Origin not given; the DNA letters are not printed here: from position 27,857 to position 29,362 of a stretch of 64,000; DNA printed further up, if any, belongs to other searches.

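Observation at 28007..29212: HypF reduced to its Kae1-like carbamoyltransferase domain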

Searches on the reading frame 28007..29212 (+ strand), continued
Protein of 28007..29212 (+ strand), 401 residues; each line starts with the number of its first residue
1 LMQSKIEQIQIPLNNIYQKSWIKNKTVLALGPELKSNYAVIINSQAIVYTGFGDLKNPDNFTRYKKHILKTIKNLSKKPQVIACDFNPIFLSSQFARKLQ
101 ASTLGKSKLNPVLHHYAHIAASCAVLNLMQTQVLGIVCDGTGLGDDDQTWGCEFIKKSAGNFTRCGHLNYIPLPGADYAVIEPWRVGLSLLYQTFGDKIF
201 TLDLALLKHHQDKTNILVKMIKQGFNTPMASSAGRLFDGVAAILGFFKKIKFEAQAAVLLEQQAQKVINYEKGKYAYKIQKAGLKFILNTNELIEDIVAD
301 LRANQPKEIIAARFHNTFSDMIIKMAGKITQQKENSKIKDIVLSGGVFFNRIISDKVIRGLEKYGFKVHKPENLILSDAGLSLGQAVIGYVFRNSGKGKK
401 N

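Call 23: get_annotated_region(hit=H29, flank=4000)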
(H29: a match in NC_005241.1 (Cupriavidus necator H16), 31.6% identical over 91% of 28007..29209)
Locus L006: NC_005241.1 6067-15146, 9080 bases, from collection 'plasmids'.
description: Cupriavidus necator H16 megaplasmid pHG1, complete sequence
organism: Cupriavidus necator H16 (NCBI taxid 381666)
taxonomy: Bacteria; Pseudomonadota; Betaproteobacteria; Burkholderiales; Burkholderiaceae; Cupriavidus; Cupriavidus necator; Cupriavidus necator H16
host: -; source: -; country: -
typing (MOB-suite, as given by PLSDB): conjugative; replicon rep_cluster_120; relaxase MOBH,MOBP; mating-pair formation MPF_T
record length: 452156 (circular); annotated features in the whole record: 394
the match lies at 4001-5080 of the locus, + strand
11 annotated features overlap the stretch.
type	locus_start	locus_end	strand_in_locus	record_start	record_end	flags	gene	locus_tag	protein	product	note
CDS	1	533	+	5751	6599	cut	-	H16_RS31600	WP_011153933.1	hydrogenase expression/formation protein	-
CDS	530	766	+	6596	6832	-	-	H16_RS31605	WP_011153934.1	rubredoxin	-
CDS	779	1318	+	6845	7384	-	hybE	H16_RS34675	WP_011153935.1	[NiFe]-hydrogenase assembly chaperone HybE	-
CDS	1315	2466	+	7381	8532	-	-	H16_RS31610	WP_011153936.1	hydrogenase expression/formation protein HoxV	-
CDS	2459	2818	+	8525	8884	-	-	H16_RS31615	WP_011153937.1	hydrogenase maturation nickel metallochaperone HypA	-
CDS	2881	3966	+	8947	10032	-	hypB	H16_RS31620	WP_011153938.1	hydrogenase nickel incorporation protein HypB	GO:0036211 - protein modification process [Evidence IEA]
CDS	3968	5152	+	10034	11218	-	hypF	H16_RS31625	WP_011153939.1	carbamoyltransferase HypF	-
CDS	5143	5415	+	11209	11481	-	-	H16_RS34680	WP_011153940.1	HypC/HybG/HupF family hydrogenase formation chaperone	-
CDS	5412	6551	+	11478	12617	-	hypD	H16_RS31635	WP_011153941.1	hydrogenase formation protein HypD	GO:0036211 - protein modification process [Evidence IEA]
CDS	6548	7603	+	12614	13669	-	hypE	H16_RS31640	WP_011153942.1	hydrogenase maturation carbamoyl dehydratase HypE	-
CDS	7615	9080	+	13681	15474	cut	-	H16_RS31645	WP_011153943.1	hydrogenase maturation protein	-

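Call 24: search_protein_families(library=pfam, proteins=[L006:3968-5152:+], max_evalue=0.001)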
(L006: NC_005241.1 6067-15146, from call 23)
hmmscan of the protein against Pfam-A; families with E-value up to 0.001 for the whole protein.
L006:3968-5152:+ (394 aa): 3 families
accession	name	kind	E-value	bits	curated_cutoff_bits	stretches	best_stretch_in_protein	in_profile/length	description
PF22521.2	HypF_C_2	-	1.8e-69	234.6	27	1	120-368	1-241/241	Carbamoyltransferase, Kae1-like Domain, second subdomain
PF17788.7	HypF_C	-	3e-27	95.6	23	1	11-111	2-99/99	HypF Kae1-like domain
PF00814.31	TsaD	-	0.00017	21.8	24.8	0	82-125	71-113/264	tRNA N6-adenosine threonylcarbamoyltransferase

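Call 42: find_related_loci(query=A1, collection=genome_contigs, flank=10000)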
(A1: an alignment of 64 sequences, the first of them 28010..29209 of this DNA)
Query A1 (400 aa) in genome_contigs; peptide patterns used: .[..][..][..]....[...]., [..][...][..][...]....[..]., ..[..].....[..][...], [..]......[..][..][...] (x = any residue, [..] = any of these).
600 stretches matched a pattern (row limit reached: there are more); 590 encode a relative of the query (tblastn E <= 1e-3); the best 80 are kept; 80 distinct loci.
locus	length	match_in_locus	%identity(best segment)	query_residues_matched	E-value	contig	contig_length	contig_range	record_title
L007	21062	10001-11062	39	24-388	1e-77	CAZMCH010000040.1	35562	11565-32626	MAG TPA_asm: uncultured bacterium isolate binchicken_co274_484 genome assembly, contig: NODE_3061_length_35562_cov_5.910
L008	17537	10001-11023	37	26-387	2e-73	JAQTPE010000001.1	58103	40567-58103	MAG: Candidatus Omnitrophota bacterium isolate STB_109 NODE_1095_length_58103_cov_3.586657_Sandtown_B, whole genome shot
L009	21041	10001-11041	37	26-387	2e-70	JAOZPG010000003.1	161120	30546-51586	MAG: Bacteroidales bacterium isolate GMC4.metabat2.18 GMC4_14_length_161120_cov_15.174327, whole genome shotgun sequence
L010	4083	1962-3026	35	26-396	8e-70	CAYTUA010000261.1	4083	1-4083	MAG TPA_asm: uncultured Lentimicrobiaceae bacterium isolate SRP067234_co1_245 genome assembly, contig: k99_186675, whole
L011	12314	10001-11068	37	26-395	7e-70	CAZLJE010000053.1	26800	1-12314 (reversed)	MAG TPA_asm: uncultured Terriglobales bacterium isolate SRP272529_co2_10 genome assembly, contig: NODE_2777_length_26800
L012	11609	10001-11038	37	26-388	2e-69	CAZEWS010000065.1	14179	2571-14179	MAG TPA_asm: uncultured Rikenellaceae bacterium isolate binchicken_co233_50 genome assembly, contig: NODE_711_length_141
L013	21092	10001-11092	35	18-393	2e-69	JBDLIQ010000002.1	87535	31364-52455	MAG: Bacteroidota bacterium isolate MAG042 MAG042_2, whole genome shotgun sequence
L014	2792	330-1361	38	26-387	7e-70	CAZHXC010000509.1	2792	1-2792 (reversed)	MAG TPA_asm: uncultured Spirochaetales bacterium isolate SRP141376_co1_212 genome assembly, contig: NODE_53950_length_27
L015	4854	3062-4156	36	11-388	2e-68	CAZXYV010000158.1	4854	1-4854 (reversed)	MAG TPA_asm: uncultured Dehalococcoidaceae bacterium isolate binchicken_co300_17 genome assembly, contig: NODE_12628_len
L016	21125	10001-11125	34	11-398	2e-68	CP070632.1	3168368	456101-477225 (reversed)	MAG: Nitrospiraceae bacterium isolate bin97 chromosome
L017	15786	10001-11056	37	26-388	7e-68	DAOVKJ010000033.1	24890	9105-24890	MAG TPA_asm: Bacteroidota bacterium isolate CSMAG_1416 CSMAG_1416_k141_1663621_length_24890_cov_12.0000, whole genome sh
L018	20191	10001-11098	34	23-388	5e-68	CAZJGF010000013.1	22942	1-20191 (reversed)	MAG TPA_asm: uncultured Dehalococcoidales bacterium isolate binchicken_co34_567 genome assembly, contig: NODE_3416_lengt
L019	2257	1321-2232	39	22-330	7e-69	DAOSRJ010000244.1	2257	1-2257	MAG TPA_asm: Atribacterota bacterium isolate AMR_MDS_2270 NODE_43719_length_2257_cov_4.097184, whole genome shotgun sequ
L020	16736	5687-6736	36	26-388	2e-67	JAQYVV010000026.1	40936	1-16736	MAG: Desulfurivibrionaceae bacterium isolate SF_100_bin22 SF_100_bin.22.orig_100_contig-145_1799, whole genome shotgun s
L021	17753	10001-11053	37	25-387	3e-67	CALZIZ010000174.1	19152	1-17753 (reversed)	MAG: uncultured Desulfuromonadales bacterium isolate FO_M_Desulfobacterota_25 genome assembly, contig: scaffold_9754, wh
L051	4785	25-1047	37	45-398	6e-63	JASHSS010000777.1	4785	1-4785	MAG: Bryobacteraceae bacterium isolate JOPF133 JOPF_NEAR_contig_1397901, whole genome shotgun sequence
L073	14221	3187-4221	35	25-384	1e-59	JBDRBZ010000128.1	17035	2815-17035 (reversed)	MAG: Candidatus Omnitrophota bacterium isolate MEGAHIT-group-1.155 k141_11057964, whole genome shotgun sequence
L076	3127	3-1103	33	34-387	1e-59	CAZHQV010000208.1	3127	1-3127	MAG TPA_asm: uncultured Dehalococcoidales bacterium isolate SRP068000_co4_61 genome assembly, contig: NODE_76340_length_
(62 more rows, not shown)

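Call 44: find_encoding_contigs(protein=P0063, flank=10000, max_places=1)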
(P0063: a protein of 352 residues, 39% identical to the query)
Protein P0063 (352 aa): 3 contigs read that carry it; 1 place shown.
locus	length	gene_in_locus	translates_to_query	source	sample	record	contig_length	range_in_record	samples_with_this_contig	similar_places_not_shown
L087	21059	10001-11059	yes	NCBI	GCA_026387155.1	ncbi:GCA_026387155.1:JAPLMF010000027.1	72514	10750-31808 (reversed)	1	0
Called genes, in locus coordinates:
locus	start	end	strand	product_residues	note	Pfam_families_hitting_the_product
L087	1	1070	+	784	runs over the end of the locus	PF06165:GH94_b-supersand, PF17167:Glyco_hydro_94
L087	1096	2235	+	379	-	PF00535:Glycos_transf_2, PF10111:Glyco_tranf_2_2, PF13506:Glyco_transf_21, PF13641:Glyco_tranf_2_3, PF13704:Glyco_tranf_2_4 (faint), PF13632:Glyco_trans_2_3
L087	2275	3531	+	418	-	PF00480:ROK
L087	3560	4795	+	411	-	PF01547:SBP_bac_1, PF13416:SBP_bac_8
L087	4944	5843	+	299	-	-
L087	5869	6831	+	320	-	PF01435:Peptidase_M48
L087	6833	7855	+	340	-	-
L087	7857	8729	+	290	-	PF00491:Arginase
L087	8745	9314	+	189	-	PF01862:PvlArgDC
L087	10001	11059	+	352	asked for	PF17788:HypF_C, PF22521:HypF_C_2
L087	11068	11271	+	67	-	PF01455:HupF_HypC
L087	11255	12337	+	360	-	PF01924:HypD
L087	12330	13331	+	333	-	PF00586:AIRS, PF02769:AIRS_C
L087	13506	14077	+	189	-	PF27030:AbpE_bact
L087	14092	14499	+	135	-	PF09383:NIL, PF12797:Fer4_2 (weak), PF00037:Fer4, PF12837:Fer4_6 (weak), PF13237:Fer4_10, PF14697:Fer4_21, PF12838:Fer4_7, PF13187:Fer4_9, +6 more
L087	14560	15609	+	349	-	PF12838:Fer4_7 (faint), PF13746:Fer4_18 (faint), PF13187:Fer4_9 (faint), PF13237:Fer4_10 (faint), PF17179:Fer4_22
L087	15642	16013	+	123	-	PF00970:FAD_binding_6 (weak)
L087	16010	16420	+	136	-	PF00175:NAD_binding_1, PF10418:DHODB_Fe-S_bind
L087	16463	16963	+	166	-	PF13237:Fer4_10 (faint), PF13247:Fer4_11, PF12838:Fer4_7 (weak)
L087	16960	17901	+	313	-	PF00146:NADHdh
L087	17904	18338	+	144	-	PF01058:Oxidored_q6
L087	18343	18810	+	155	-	PF00329:Complex1_30kDa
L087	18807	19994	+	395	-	PF00374:NiFeSe_Hases, PF00346:Complex1_49kDa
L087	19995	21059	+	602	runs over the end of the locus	PF00361:Proton_antipo_M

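Call 45: find_encoding_contigs(protein=P0073, flank=10000, max_places=1)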
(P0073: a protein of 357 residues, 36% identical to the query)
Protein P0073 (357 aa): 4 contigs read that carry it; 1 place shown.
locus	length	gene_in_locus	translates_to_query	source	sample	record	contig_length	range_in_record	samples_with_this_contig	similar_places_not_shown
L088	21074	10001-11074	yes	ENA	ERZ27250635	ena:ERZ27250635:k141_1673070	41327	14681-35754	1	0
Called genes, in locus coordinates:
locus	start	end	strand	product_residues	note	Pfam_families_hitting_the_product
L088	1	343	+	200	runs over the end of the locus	-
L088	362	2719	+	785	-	PF06165:GH94_b-supersand, PF17167:Glyco_hydro_94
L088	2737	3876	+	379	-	PF00535:Glycos_transf_2, PF10111:Glyco_tranf_2_2, PF13506:Glyco_transf_21, PF13641:Glyco_tranf_2_3, PF13632:Glyco_trans_2_3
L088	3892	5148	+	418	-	PF00480:ROK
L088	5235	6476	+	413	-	PF01547:SBP_bac_1, PF13416:SBP_bac_8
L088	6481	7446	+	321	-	PF01435:Peptidase_M48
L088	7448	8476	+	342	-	-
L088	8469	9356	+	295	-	PF00491:Arginase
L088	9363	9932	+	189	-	PF01862:PvlArgDC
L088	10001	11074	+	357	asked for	PF17788:HypF_C, PF00814:TsaD (faint), PF22521:HypF_C_2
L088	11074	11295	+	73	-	PF01455:HupF_HypC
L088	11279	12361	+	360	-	PF01924:HypD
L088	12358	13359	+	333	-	PF00586:AIRS, PF02769:AIRS_C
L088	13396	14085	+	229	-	PF27030:AbpE_bact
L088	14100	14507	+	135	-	PF09383:NIL, PF12838:Fer4_7, PF14697:Fer4_21, PF00037:Fer4, PF12837:Fer4_6 (weak), PF13237:Fer4_10, PF13247:Fer4_11 (weak), PF13187:Fer4_9, +6 more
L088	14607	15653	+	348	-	PF12838:Fer4_7 (faint), PF13534:Fer4_17 (faint), PF13746:Fer4_18 (faint), PF13187:Fer4_9 (faint), PF17179:Fer4_22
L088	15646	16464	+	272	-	PF00970:FAD_binding_6, PF00175:NAD_binding_1, PF10418:DHODB_Fe-S_bind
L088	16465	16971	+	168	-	PF13187:Fer4_9 (faint), PF13247:Fer4_11, PF12838:Fer4_7 (weak)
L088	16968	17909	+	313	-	PF00146:NADHdh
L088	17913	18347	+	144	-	PF01058:Oxidored_q6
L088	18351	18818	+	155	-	PF00329:Complex1_30kDa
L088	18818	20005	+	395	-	PF00374:NiFeSe_Hases, PF00346:Complex1_49kDa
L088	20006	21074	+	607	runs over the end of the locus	PF00361:Proton_antipo_M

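Call 46: find_encoding_contigs(protein=P0076, flank=10000, max_places=1)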
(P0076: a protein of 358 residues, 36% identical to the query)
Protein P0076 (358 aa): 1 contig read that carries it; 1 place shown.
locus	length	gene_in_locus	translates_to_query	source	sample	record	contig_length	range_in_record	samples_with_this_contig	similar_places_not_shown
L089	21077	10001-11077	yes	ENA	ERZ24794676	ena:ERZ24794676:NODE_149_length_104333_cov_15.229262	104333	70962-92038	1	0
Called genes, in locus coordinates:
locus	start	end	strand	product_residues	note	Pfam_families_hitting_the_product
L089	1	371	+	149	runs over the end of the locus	PF01058:Oxidored_q6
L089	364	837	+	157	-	PF00329:Complex1_30kDa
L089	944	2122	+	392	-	PF00374:NiFeSe_Hases, PF00346:Complex1_49kDa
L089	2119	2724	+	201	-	PF01895:PhoU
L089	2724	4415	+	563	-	PF00361:Proton_antipo_M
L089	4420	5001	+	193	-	PF13244:MbhD, PF20501:MbhE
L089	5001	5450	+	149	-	PF04039:MnhB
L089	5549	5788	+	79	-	PF00420:Oxidored_q2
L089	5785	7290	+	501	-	PF00662:Proton_antipo_N, PF10125:NADHdeh_related, PF00361:Proton_antipo_M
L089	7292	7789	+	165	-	PF01899:MNHE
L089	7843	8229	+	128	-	PF04066:MrpF_PhaF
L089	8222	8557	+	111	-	PF03334:PhaG_MnhG_YufB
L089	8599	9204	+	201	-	PF00037:Fer4 (weak), PF12837:Fer4_6 (weak), PF13237:Fer4_10 (weak), PF12838:Fer4_7, PF13187:Fer4_9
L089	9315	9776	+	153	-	PF01750:HycI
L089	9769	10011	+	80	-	PF01155:HypA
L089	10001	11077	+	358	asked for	PF17788:HypF_C, PF00814:TsaD (faint), PF22521:HypF_C_2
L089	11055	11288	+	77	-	PF01455:HupF_HypC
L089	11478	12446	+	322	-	PF01924:HypD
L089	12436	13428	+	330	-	PF00586:AIRS, PF02769:AIRS_C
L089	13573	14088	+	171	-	PF01475:FUR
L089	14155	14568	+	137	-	-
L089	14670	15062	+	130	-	PF02579:Nitro_FeMo-Co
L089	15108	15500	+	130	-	PF02579:Nitro_FeMo-Co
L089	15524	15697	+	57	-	PF12797:Fer4_2, PF12837:Fer4_6, PF13237:Fer4_10, PF00037:Fer4, PF14697:Fer4_21, PF12838:Fer4_7, PF13187:Fer4_9, PF25160:LdpA_Fe-S-bd, +7 more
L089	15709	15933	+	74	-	-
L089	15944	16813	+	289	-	PF01656:CbiA, PF10609:ParA (weak), PF13237:Fer4_10 (weak), PF14697:Fer4_21 (weak), PF13187:Fer4_9 (weak), PF25160:LdpA_Fe-S-bd (weak), PF00037:Fer4 (weak), PF10609:ParA (weak), +5 more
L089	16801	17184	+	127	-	PF02629:CoA_binding, PF13380:CoA_binding_2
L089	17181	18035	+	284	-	PF00142:Fer4_NifH (faint), PF01656:CbiA, PF10609:ParA (faint), PF12838:Fer4_7 (faint), PF13187:Fer4_9 (faint), PF00037:Fer4 (faint), PF12837:Fer4_6 (faint), PF14697:Fer4_21, +1 more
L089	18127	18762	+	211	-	PF05175:MTS, PF13489:Methyltransf_23, PF01209:Ubie_methyltran (weak), PF05401:NodS (weak), PF13847:Methyltransf_31, PF08241:Methyltransf_11, PF08242:Methyltransf_12, PF13649:Methyltransf_25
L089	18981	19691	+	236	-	PF23023:Anti-Pycsar_Apyc1, PF00753:Lactamase_B, PF12706:Lactamase_B_2 (weak)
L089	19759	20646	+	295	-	PF01937:ARMT1-like_dom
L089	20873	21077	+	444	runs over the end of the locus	PF05222:AlaDh_PNT_N, PF01262:AlaDh_PNT_C (weak)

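Call 47: predict_structure(alignment_id=A1)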
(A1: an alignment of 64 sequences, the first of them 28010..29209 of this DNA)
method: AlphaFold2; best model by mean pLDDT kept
length: 400 residues; sequences in the alignment: 64
mean_pLDDT: 93.8   pTM: 0.92
mean pLDDT of the five models: 93.8, 93.0, 93.1, 93.0, 92.9
residues with pLDDT >= 90: 352; 70-90: 36; 50-70: 5; < 50: 7
segments of 3 or more residues with pLDDT < 50: 395-400
pLDDT, mean of each block of 10 residues (from residue 1): 83 79 91 89 95 94 97 97 96 98 97 96 95 94 95 93 97 95 97 98 96 97 97 97 95 93 98 98 97 99 98 99 98 93 92 98 98 92 95 49
secondary structure, 60 per line:
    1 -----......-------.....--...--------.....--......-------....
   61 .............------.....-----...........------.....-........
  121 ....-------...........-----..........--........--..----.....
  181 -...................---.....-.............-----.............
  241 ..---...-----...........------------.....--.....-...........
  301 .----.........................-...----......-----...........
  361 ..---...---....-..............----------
elements in order: E6-11 H19-23 E26-28 E37-41 E44-49 H57-73 E80-84 H90-100 E107-111 H113-124 E132-142 E148-157 E160-167 H176-180 H182-200 H204-208 H210-222 E228-231 H232-242 H254-264 E277-281 E284-288 H290-301 H306-330 E339-344 H350-362 E366-368 H372-375 H377-390

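Call 52: fold_search(model_id=the predicted structure, library=pdb)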
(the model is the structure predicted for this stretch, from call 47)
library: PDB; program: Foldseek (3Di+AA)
matches with E <= 10: 988; with E <= 0.001: 252
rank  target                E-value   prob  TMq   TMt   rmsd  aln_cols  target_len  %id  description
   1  3vth_A                1.6e-31  1.00  0.83  0.45   2.4       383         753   32  Crystal structure of full-length HypF in the phosphate- and nucleotide-bound form (released 2012-07-04)
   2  3vth_B                2.0e-31  1.00  0.83  0.54   2.3       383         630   32  Crystal structure of full-length HypF in the phosphate- and nucleotide-bound form (released 2012-07-04)
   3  3vti_A                1.4e-30  1.00  0.84  0.46   2.3       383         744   32  Crystal structure of HypE-HypF complex (released 2012-07-04)
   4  3tsq                  1.1e-26  1.00  0.81  0.51   3.1       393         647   25  Crystal structure of E. coli HypF with ATP and Carbamoyl phosphate (released 2011-12-28)
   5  3tsp                  3.3e-26  1.00  0.78  0.50   3.7       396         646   26  Crystal structure of E. coli HypF (released 2011-12-28)
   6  4g9i_C                1.8e-22  1.00  0.81  0.44   3.1       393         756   25  Crystal structure of T.kodakarensis HypF (released 2012-10-24)
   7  4g9i_D                7.4e-22  1.00  0.80  0.43   3.4       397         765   24  Crystal structure of T.kodakarensis HypF (released 2012-10-24)
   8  4g9i_B                9.2e-22  1.00  0.81  0.44   3.1       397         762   23  Crystal structure of T.kodakarensis HypF (released 2012-10-24)
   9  4g9i_A                6.0e-21  1.00  0.79  0.43   3.5       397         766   24  Crystal structure of T.kodakarensis HypF (released 2012-10-24)
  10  5jmv_A                1.7e-09  1.00  0.51  0.62   5.6       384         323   13  Crystal structure of mjKae1-pfuPcc1 complex (released 2016-07-06)
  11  5jmv_C                1.9e-09  1.00  0.51  0.62   6.0       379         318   14  Crystal structure of mjKae1-pfuPcc1 complex (released 2016-07-06)
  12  6n9a_D                2.4e-09  1.00  0.54  0.64   5.5       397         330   14  Crystal Structure of Thermotoga maritima threonylcarbamoyladenosine biosynthesis complex TsaB2D2E2 bound to ATP and ca (released 2019-05-22)
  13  3eno_A                3.5e-09  1.00  0.54  0.63   5.6       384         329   15  Crystal structure of Pyrococcus furiosus Pcc1 in complex with Thermoplasma acidophilum Kae1 (released 2008-10-28)
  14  3eno_B                3.5e-09  1.00  0.53  0.63   5.5       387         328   15  Crystal structure of Pyrococcus furiosus Pcc1 in complex with Thermoplasma acidophilum Kae1 (released 2008-10-28)
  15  2ivn                  3.7e-09  1.00  0.50  0.60   6.5       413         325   12  Structure of UP1 protein (released 2007-07-31)
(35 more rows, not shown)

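Call 66: search_protein_representatives(alignment_id=A1)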
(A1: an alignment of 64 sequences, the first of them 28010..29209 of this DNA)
Query: 64 sequences, 378 profile positions. Proteins with E-value up to 0.001 (for the whole library): 14415; up to 1e-10: 10624; up to 1e-30: 5560. The best 150 are listed.
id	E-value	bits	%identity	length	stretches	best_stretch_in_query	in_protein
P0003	1.8e-153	527.4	-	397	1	8-376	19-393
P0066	5.9e-149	512.6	-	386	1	3-376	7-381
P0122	1.4e-144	498.2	-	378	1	4-373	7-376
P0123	1.5e-142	491.5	-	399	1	4-373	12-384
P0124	1.5e-141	488.2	-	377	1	3-373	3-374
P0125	1.5e-141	488.2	-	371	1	5-372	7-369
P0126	2.4e-140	484.3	-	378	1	7-373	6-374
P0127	2.6e-139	480.9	-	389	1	12-375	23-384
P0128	4.2e-139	480.2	-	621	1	4-375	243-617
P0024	3.2e-138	477.3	-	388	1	8-375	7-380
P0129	2.3e-135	467.9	-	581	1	4-372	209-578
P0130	2.4e-135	467.8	-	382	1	5-374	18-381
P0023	3.8e-134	463.9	-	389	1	10-376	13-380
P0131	1.2e-133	462.2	-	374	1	6-373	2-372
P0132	4.8e-133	460.2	-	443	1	6-375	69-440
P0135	1.5e-130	452.1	-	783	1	5-375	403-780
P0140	3.2e-129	447.6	-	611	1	12-375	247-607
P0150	1.2e-123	429.3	-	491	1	11-374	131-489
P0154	1.4e-122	425.8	-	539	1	13-375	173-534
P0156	3.7e-122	424.4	-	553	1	14-375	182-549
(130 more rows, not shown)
